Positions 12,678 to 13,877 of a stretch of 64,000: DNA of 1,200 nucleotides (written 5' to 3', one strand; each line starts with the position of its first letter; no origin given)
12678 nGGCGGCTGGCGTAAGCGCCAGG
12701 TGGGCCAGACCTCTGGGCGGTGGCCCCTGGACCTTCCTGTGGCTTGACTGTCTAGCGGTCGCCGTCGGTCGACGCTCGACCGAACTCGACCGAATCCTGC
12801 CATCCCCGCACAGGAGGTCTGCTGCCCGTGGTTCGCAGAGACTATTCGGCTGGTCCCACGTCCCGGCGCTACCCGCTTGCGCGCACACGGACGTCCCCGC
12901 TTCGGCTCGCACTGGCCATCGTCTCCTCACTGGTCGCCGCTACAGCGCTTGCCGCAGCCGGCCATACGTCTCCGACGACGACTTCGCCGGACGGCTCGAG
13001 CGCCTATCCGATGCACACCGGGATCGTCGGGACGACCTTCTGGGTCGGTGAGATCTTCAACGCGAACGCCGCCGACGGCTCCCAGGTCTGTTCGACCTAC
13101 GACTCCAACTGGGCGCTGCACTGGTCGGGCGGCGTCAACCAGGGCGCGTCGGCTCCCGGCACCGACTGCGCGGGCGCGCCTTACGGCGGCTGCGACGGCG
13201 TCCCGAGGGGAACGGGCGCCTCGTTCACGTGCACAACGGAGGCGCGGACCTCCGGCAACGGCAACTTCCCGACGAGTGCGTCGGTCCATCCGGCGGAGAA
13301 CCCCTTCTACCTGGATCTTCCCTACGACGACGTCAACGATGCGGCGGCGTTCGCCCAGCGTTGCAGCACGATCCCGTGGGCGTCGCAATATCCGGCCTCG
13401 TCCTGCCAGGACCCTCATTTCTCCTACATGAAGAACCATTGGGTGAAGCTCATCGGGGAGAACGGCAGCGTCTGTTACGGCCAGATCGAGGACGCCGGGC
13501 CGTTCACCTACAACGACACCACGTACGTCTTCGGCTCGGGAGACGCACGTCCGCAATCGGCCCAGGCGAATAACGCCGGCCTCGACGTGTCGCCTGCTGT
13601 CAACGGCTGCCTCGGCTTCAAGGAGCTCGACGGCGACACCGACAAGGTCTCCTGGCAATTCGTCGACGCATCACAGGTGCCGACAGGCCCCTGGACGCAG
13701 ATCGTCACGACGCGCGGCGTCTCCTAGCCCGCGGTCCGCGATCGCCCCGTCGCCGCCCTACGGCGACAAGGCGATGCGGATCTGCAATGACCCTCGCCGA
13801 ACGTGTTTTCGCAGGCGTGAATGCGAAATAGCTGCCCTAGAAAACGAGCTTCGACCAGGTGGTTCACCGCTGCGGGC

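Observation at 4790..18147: Partly duplicated synthase-dependent exopolysaccharide locus with unassigned accessory proteins and several NarL-type regulators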

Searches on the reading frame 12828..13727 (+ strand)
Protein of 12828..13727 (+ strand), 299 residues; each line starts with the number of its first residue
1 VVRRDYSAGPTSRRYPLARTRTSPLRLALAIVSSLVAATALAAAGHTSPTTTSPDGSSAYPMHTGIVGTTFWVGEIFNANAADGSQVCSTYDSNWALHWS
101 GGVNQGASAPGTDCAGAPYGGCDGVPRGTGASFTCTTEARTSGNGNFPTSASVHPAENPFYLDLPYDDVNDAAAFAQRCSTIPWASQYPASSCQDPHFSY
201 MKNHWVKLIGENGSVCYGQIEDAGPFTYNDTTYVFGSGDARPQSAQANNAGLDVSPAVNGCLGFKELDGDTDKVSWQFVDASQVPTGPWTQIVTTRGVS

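Call 8: search_protein_families(library=pfam, max_evalue=0.01, proteins=[window:12828-13727:+])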
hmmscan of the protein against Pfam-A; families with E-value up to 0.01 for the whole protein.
window:12828-13727:+ (299 aa): 0 families

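Call 10: search_protein_families(library=ncbifam, max_evalue=0.01, proteins=[window:12828-13727:+])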
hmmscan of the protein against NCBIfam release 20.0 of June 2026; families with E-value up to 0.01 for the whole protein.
window:12828-13727:+ (299 aa): 0 families

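Call 14: find_homologous_proteins(query=window:12828-13727:+)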
Query window:12828-13727:+ (299 aa): 2114 proteins with E <= 0.001 among 8000 candidates; the best 120 are listed.
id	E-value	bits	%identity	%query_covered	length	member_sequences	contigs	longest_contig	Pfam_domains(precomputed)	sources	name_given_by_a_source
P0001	5.3e-154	530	91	84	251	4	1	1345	-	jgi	jgi:hypothetical protein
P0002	2.9e-152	524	88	82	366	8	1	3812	-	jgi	jgi:hypothetical protein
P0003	4.5e-149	514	83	81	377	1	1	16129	-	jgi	jgi:hypothetical protein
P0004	5.9e-133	461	77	81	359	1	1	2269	-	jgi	jgi:hypothetical protein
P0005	6.3e-129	448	78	81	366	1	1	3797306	-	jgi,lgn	jgi:hypothetical protein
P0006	4.9e-126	438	73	80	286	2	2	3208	-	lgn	-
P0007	9.5e-125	434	72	81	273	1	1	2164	-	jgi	jgi:hypothetical protein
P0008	1.5e-124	433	76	82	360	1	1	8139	-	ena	-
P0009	1.3e-123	430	74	80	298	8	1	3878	-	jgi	-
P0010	2.3e-120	419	73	80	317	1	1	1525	-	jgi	jgi:hypothetical protein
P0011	1.8e-119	417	73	80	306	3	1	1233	-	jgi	-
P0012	1.2e-117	411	71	81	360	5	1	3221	-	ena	-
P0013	1.3e-117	410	72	80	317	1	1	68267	-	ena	-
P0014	8.0e-114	398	64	89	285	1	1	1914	-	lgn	-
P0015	2.9e-112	393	62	96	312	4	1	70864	-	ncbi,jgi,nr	ncbi:MAG TPA: hypothetical protein VHC67_15910 [Gaiellaceae bacterium]|jgi:hypothetical protein|nr:h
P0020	3.9e-107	376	63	85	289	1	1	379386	-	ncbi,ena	-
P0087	2.9e-94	334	59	84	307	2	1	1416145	-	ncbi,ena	ncbi:hypothetical protein [Salana multivorans]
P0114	2.9e-92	327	53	96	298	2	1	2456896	-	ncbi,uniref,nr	ncbi:hypothetical protein FDO65_09245 [Nakamurella flava]|uniref:Secreted protein n=1 Tax=Nakamurell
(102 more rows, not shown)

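Call 16: search_solved_structures(query=window:12828-13727:+, max_evalue=10)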
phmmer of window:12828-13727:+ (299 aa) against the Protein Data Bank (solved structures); distinct sequences matched with E-value up to 10: 0.

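Call 23: predict_structure(alignment_id=A1)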
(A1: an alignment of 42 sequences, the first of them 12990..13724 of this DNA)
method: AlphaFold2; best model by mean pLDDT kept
length: 245 residues; sequences in the alignment: 42
mean_pLDDT: 88.9   pTM: 0.89
mean pLDDT of the five models: 88.9, 83.5, 82.5, 80.8, 72.3
residues with pLDDT >= 90: 152; 70-90: 76; 50-70: 15; < 50: 2
segments of 3 or more residues with pLDDT < 50: none
pLDDT, mean of each block of 10 residues (from residue 1): 75 88 57 79 90 80 86 85 90 92 95 95 96 96 96 96 94 91 93 88 94 82 97 97 87
secondary structure, 60 per line:
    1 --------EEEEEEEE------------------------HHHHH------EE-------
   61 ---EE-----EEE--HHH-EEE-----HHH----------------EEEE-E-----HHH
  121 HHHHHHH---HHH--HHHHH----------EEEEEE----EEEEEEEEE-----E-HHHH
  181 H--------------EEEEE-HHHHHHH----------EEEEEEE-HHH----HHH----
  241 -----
elements in order: E9-16 H41-45 E71-73 E80-82 E107-110 H118-127 H136-140 E151-156 E161-169 H177-181 E196-200 H202-208 E219-225

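Call 26: fold_search(model_id=the predicted structure, library=pdb)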
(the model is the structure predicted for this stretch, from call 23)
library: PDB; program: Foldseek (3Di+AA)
matches with E <= 10: 778; with E <= 0.001: 6
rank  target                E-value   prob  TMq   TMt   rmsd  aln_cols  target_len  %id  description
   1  6fpg_D                1.0e-04  0.99  0.26  0.40  15.7       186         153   15  Structure of the Ustilago maydis chorismate mutase 1 in complex with a Zea mays kiwellin (released 2019-01-16)
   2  6fpg_H                2.0e-04  0.99  0.27  0.40  15.1       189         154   15  Structure of the Ustilago maydis chorismate mutase 1 in complex with a Zea mays kiwellin (released 2019-01-16)
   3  6fpg_E                2.0e-04  0.99  0.27  0.40  15.9       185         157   17  Structure of the Ustilago maydis chorismate mutase 1 in complex with a Zea mays kiwellin (released 2019-01-16)
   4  6fpg_I                2.4e-04  0.98  0.26  0.40  15.1       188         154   15  Structure of the Ustilago maydis chorismate mutase 1 in complex with a Zea mays kiwellin (released 2019-01-16)
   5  4pmk_B                6.6e-04  0.98  0.26  0.44  16.1       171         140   16  Crystal structure of kiwellin (released 2014-08-13)
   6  6ti2_A                9.1e-04  1.00  0.26  0.38   8.8       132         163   14  Structure of the Ustilago maydis chorismate mutase 1 in complex with KWL1-b from Zea mays (released 2020-05-06)
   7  4pmk_A                1.0e-03  0.96  0.26  0.39  15.1       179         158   14  Crystal structure of kiwellin (released 2014-08-13)
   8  4x9u_A                1.1e-03  0.85  0.24  0.31  16.4       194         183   15  Crystal structure of the kiwifruit allergen Act d 5 (released 2015-07-29)
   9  4x9u_B                2.1e-03  0.85  0.24  0.40  15.8       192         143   14  Crystal structure of the kiwifruit allergen Act d 5 (released 2015-07-29)
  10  4avr_A                7.4e-03  0.99  0.21  0.49   4.1        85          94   15  Crystal structure of the hypothetical protein Pa4485 from Pseudomonas aeruginosa (released 2013-01-09)
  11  4jp6                  1.1e-02  0.63  0.19  0.36  10.8       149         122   17  High resolution structure of a papaya barwin-like protein (released 2013-10-02)
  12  7wvr                  1.5e-02  0.66  0.20  0.24   9.0       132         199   13  Crystal structure of Talaromyces leycettanus JCM12802 expansin (released 2022-12-14)
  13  2kqa_MODEL_1_A        2.8e-02  0.89  0.19  0.37   4.0        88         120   16  The solution structure of the fungal elicitor Cerato-Platanin (released 2011-03-23)
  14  9ms5_A                3.2e-02  0.82  0.19  0.23   5.5        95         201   14  Crystal structure of an expansin (Ss_EXLX1) from Streptomyces sp. (released 2025-05-21)
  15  5ntb_A                4.1e-02  0.72  0.24  0.48   6.1       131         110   12  Streptomyces papain inhibitor (SPI) (released 2018-03-07)
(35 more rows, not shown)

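Call 28: find_related_loci(query=A1, collection=genome_contigs, flank=10000)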
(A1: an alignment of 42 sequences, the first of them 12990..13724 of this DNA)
Query A1 (245 aa) in genome_contigs; peptide patterns used: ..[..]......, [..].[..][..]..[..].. (x = any residue, [..] = any of these).
385 stretches matched a pattern; 347 encode a relative of the query (tblastn E <= 1e-3); the best 80 are kept; 79 distinct loci.
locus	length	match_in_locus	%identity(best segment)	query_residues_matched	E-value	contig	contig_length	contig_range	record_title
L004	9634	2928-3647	72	2-241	3e-121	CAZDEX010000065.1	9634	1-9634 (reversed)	MAG TPA_asm: uncultured Gaiellales bacterium isolate SRP272529_co2_65 genome assembly, contig: NODE_13154_length_9634_co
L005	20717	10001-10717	70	5-245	7e-113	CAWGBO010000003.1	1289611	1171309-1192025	MAG: uncultured Actinomycetes bacterium isolate MFD06435.bin.2.68 genome assembly, contig: contig_23394, whole genome sh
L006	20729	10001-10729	69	3-245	4e-112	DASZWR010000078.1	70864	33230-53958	MAG TPA_asm: Gaiellaceae bacterium isolate SMAG_U6162 k141_787175, whole genome shotgun sequence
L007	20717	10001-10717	68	5-245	3e-110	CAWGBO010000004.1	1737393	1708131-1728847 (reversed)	MAG: uncultured Actinomycetes bacterium isolate MFD06435.bin.2.68 genome assembly, contig: contig_23395, whole genome sh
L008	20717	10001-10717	68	5-245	1e-108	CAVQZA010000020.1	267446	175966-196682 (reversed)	MAG: uncultured Actinomycetes bacterium isolate MFD06714.bin.1.192 genome assembly, contig: contig_90234, whole genome s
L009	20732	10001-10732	64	7-245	7e-105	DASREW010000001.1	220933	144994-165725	MAG TPA_asm: Gaiellaceae bacterium isolate SMAG_U10016 k141_332174, whole genome shotgun sequence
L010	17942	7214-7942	66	5-244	7e-105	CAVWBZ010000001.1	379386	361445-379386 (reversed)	MAG: uncultured Actinomycetes bacterium isolate MFD05502.bin.1.200 genome assembly, contig: contig_1008, whole genome sh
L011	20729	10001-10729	65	6-245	2e-103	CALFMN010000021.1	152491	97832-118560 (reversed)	MAG TPA_asm: uncultured Chloroflexi bacterium isolate SRR5457059_bin.76_CONCOCT_v1.1_MAG genome assembly, contig: ERZ795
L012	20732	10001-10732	64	4-245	3e-100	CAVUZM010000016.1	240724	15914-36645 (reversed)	MAG: uncultured Actinomycetes bacterium isolate MFD04428.bin.2.117 genome assembly, contig: contig_34920, whole genome s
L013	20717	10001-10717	61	5-244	4e-96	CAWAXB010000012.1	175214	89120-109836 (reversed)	MAG: uncultured Actinomycetes bacterium isolate MFD08416.bin.2.66 genome assembly, contig: contig_23209, whole genome sh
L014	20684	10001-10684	68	9-235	6e-96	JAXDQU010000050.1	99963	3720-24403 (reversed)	MAG: Thermoplasmata archaeon isolate BP_742 scaffold_79547, whole genome shotgun sequence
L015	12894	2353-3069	63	5-245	3e-95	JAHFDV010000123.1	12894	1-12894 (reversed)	MAG: Myxococcales bacterium isolate nzgw253 NODE_7351_length_12895_cov_2.547284, whole genome shotgun sequence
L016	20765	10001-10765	60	2-245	3e-95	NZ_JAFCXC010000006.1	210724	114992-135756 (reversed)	Arthrobacter sp. TWP1-1 NODE_6_length_210724_cov_97.590752, whole genome shotgun sequence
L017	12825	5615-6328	64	6-245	3e-95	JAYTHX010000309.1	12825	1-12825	MAG: Polyangiaceae bacterium isolate GFS_2591 GFS_2591_308, whole genome shotgun sequence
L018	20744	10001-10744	58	1-245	1e-93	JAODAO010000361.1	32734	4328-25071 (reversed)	MAG: Glaciihabitans sp. isolate RYN_72 scaffold_3341275, whole genome shotgun sequence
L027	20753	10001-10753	57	6-245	8e-92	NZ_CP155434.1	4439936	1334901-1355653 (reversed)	Arthrobacter sp. NyZ413 chromosome, complete genome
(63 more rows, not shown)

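Call 30: find_encoding_contigs(protein=P0114, flank=10000, max_places=1)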
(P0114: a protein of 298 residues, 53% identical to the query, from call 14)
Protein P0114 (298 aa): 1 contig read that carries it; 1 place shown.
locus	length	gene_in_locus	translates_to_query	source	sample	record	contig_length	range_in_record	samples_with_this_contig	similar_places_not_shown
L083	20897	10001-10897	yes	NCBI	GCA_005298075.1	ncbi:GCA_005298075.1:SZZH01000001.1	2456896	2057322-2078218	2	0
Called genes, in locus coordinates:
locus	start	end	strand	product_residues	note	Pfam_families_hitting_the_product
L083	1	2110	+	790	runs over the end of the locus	PF09314:DUF1972, PF00534:Glycos_transf_1 (weak), PF13524:Glyco_trans_1_2, PF01408:GFO_IDH_MocA, PF02894:GFO_IDH_MocA_C, PF22725:GFO_IDH_MocA_C3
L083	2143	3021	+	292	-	-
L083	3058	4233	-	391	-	PF13439:Glyco_transf_4, PF20706:GT4-conflict, PF00534:Glycos_transf_1, PF13692:Glyco_trans_1_4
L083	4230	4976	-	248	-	PF01066:CDP-OH_P_transf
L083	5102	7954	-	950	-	PF00311:PEPcase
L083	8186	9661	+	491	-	PF18885:DUF5648, PF00149:Metallophos (weak)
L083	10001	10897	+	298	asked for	-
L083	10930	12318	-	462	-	PF00535:Glycos_transf_2, PF13641:Glyco_tranf_2_3, PF13632:Glyco_trans_2_3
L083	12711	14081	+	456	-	PF03721:UDPG_MGDP_dh_N, PF00984:UDPG_MGDP_dh, PF03720:UDPG_MGDP_dh_C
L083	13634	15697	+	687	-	PF01522:Polysacc_deac_1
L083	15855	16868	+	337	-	PF01073:3Beta_HSD, PF01370:Epimerase, PF02719:Polysacc_synt_2, PF04321:RmlD_sub_bind, PF07993:NAD_binding_4, PF13460:NAD_binding_10, PF16363:GDP_Man_Dehyd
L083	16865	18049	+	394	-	PF00704:Glyco_hydro_18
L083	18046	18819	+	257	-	-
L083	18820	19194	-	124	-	-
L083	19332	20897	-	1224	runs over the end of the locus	PF17757:UvrB_inter, PF02559:CarD_TRCF_RID, PF00270:DEAD, PF04851:ResIII (weak), PF00271:Helicase_C, PF22590:Cas3-like_C_2 (weak), PF03461:TRCF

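Call 31: find_encoding_contigs(protein=P0087, flank=10000, max_places=1)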
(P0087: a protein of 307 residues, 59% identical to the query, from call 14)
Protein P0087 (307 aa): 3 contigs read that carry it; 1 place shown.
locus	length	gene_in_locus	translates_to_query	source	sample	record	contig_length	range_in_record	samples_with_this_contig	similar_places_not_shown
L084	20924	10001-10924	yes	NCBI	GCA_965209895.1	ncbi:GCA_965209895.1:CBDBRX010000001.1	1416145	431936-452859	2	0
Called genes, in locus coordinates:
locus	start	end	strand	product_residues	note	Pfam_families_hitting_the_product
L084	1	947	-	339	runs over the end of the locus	PF00288:GHMP_kinases_N, PF08544:GHMP_kinases_C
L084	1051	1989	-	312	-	PF02739:5_3_exonuc_N, PF01367:5_3_exonuc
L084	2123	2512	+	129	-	PF07332:Phage_holin_3_6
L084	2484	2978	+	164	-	-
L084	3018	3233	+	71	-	PF11273:DUF3073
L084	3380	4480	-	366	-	PF00586:AIRS, PF02769:AIRS_C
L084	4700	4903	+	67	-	-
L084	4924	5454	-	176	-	-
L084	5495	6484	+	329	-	PF00156:Pribosyltran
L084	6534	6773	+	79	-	PF04255:DUF433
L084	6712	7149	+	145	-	PF18480:DUF5615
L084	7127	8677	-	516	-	PF00773:RNB, PF18614:RNase_II_C_S1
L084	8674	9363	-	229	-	-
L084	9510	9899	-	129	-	PF17844:SCP_3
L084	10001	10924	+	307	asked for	-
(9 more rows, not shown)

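Call 32: find_encoding_contigs(protein=P0020, flank=10000, max_places=1)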
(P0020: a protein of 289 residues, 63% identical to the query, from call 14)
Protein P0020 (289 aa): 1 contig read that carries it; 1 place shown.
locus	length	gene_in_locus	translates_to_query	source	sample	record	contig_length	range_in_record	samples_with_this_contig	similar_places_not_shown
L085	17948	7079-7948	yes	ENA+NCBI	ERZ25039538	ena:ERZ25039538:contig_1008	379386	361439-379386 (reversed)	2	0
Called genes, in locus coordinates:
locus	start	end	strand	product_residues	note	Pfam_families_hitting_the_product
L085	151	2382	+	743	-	PF03176:MMPL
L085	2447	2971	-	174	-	-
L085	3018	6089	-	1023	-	PF17957:Big_7, PF19077:Big_13 (faint), PF13750:Big_3_3 (faint), PF17957:Big_7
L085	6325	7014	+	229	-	-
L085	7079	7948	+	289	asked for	-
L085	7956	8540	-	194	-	-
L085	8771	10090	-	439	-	PF03721:UDPG_MGDP_dh_N, PF00984:UDPG_MGDP_dh, PF03720:UDPG_MGDP_dh_C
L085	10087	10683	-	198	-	PF00072:Response_reg, PF00196:GerE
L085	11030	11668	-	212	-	PF00072:Response_reg, PF00196:GerE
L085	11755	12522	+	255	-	PF13581:HATPase_c_2 (faint), PF02518:HATPase_c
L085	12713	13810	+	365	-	PF00535:Glycos_transf_2, PF13641:Glyco_tranf_2_3, PF13632:Glyco_trans_2_3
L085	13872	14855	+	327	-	PF01073:3Beta_HSD, PF01370:Epimerase, PF02719:Polysacc_synt_2, PF04321:RmlD_sub_bind, PF13460:NAD_binding_10 (faint), PF16363:GDP_Man_Dehyd, PF07993:NAD_binding_4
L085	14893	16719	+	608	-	PF13522:GATase_6, PF13537:GATase_7, PF01380:SIS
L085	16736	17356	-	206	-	PF00072:Response_reg, PF00196:GerE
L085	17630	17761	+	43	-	-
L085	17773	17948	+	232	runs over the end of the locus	PF04203:Sortase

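Call 36: search_protein_families(library=ncbifam, max_evalue=0.00001, proteins=[L085:8771-10090:-, L027:17312-18682:-, L027:14045-15211:+, L027:12260-13666:-, L085:6325-7014:+])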
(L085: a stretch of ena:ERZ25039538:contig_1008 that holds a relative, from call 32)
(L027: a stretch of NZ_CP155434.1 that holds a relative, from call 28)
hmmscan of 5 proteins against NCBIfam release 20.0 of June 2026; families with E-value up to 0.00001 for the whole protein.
L085:8771-10090:- (439 aa): 7 families
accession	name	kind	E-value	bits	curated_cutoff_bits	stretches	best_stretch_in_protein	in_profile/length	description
TIGR03026.1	NDP-sugDHase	subfamily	1.4e-122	409.5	189.8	1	23-424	2-413/413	nucleotide sugar dehydrogenase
NF040825.1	UDPMaNacDH_Arch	equivalog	3.7e-80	269.8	750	1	23-406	2-376/418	UDP-N-acetyl-D-mannosamine dehydrogenase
NF008286.0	PRK11064.1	equivalog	6.2e-69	232.6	459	1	23-365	5-351/420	UDP-N-acetyl-D-mannosamine dehydrogenase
NF011729.0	PRK15182.1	equivalog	5.9e-61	206.5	592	1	23-377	8-357/425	Vi polysaccharide biosynthesis UDP-N-acetylglucosamine C-6 dehydrogenase TviB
NF041297.1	UDPGDh_AglM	equivalog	2.9e-55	187.9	670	1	23-377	2-359/429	UDP-glucose 6-dehydrogenase AglM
NF047673.2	TeichurnBiosyTuaD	equivalog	1.3e-38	133.3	700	1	24-379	4-355/439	UDP-glucose 6-dehydrogenase TuaD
NF011631.0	PRK15057.1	equivalog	3.9e-08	32.8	757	1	24-285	3-258/388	UDP-glucose 6-dehydrogenase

L027:17312-18682:- (456 aa): 7 families
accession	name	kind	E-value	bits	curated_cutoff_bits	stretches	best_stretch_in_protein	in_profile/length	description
TIGR03026.1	NDP-sugDHase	subfamily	2.2e-103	346.2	189.8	1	42-440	2-408/413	nucleotide sugar dehydrogenase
NF008286.0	PRK11064.1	equivalog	4.2e-61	206.8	459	1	43-427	6-397/420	UDP-N-acetyl-D-mannosamine dehydrogenase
NF040825.1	UDPMaNacDH_Arch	equivalog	6e-60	203.3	750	1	42-433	2-382/418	UDP-N-acetyl-D-mannosamine dehydrogenase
NF011729.0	PRK15182.1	equivalog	1.9e-45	155.4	592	1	42-397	8-359/425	Vi polysaccharide biosynthesis UDP-N-acetylglucosamine C-6 dehydrogenase TviB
NF041297.1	UDPGDh_AglM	equivalog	2.6e-34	118.9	670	1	42-395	2-359/429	UDP-glucose 6-dehydrogenase AglM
NF047673.2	TeichurnBiosyTuaD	equivalog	1.6e-27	96.7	700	1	43-395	4-353/439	UDP-glucose 6-dehydrogenase TuaD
NF011631.0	PRK15057.1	equivalog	8.6e-08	31.7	757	1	43-312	3-266/388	UDP-glucose 6-dehydrogenase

L027:14045-15211:+ (388 aa): 0 families

L027:12260-13666:- (468 aa): 2 families
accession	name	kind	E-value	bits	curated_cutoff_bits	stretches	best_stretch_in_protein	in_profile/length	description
NF050820.1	PolSacchBiosHfsH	equivalog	7.7e-11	42.1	400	1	55-175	27-153/249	oligosaccharide deacetylase HfsH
TIGR02764.1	spore_ybaN_pdaB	equivalog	5.6e-06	26.3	237.4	1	63-179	7-122/191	polysaccharide deacetylase family sporulation protein PdaB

L085:6325-7014:+ (229 aa): 0 families

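Call 38: search_solved_structures(query=L085:8771-10090:-, max_evalue=1e-30)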
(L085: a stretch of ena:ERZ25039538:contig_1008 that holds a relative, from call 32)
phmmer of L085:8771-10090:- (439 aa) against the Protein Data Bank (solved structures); distinct sequences matched with E-value up to 1e-30: 6.
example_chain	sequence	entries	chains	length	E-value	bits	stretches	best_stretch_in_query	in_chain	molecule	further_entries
4r16_A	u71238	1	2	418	7e-67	229.1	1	24-424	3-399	418aa long hypothetical UDP-N-acetyl-D-mannosaminuronic acid dehydrogenase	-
4xr9_A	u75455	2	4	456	2.8e-59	204.1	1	17-413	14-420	CalS8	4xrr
3g79_A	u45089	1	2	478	3.2e-59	203.9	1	23-406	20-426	NDP-N-acetyl-D-galactosaminuronic acid dehydrogenase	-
3ojl_A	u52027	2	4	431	1.3e-58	201.9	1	23-405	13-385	Cap5O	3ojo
3vtf_A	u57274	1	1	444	1.9e-33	119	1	23-424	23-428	UDP-glucose 6-dehydrogenase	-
3gg2_A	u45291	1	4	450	1.7e-31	112.6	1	22-398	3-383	Sugar dehydrogenase, UDP-glucose/GDP-mannose dehydrogenase family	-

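Call 56: search_protein_families(library=pfam, alignment_id=A1, max_evalue=1)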
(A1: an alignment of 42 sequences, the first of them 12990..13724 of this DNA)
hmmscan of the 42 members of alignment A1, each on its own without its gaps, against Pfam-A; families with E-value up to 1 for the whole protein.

A. member 1, window:12990-13724:+ (245 aa): 1 family
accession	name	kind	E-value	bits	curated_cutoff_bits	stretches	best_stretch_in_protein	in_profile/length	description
PF18793.7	nos_propeller_2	-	0.13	13.1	29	1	174-224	15-62/70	Nitrous oxide reductase propeller repeat 2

B. families by the number of members that match (of 42 scanned): 18 families
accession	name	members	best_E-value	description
PF01456.22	Mucin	2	5.5e-05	Mucin-like glycoprotein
PF21827.1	New_glue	2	0.018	New glue protein family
PF10370.14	Rv2993c-like_N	2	0.042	Rv2993c-like, N-terminal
PF18793.7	nos_propeller_2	2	0.1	Nitrous oxide reductase propeller repeat 2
PF18911.6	PKD_4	1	5.1e-12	PKD domain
PF00801.26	PKD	1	2.9e-11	PKD domain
PF17957.7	Big_7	1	6e-08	Bacterial Ig domain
PF23197.1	IG_AIR9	1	0.00057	AIR9 A9 domain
PF01471.23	PG_binding_1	1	0.012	Putative peptidoglycan binding domain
PF22119.1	GST_C_8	1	0.086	Glutathione S-transferase, C-terminal domain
PF18311.7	Rrp40_N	1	0.12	Exosome complex exonuclease Rrp40 N-terminal domain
PF08239.17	SH3_3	1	0.13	Bacterial SH3 domain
PF05642.16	Sporozoite_P67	1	0.15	Sporozoite P67 surface antigen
PF17988.6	VEGFR-2_TMD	1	0.3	VEGFR-2 Transmembrane domain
PF13801.11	Metal_resist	1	0.37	Heavy-metal resistance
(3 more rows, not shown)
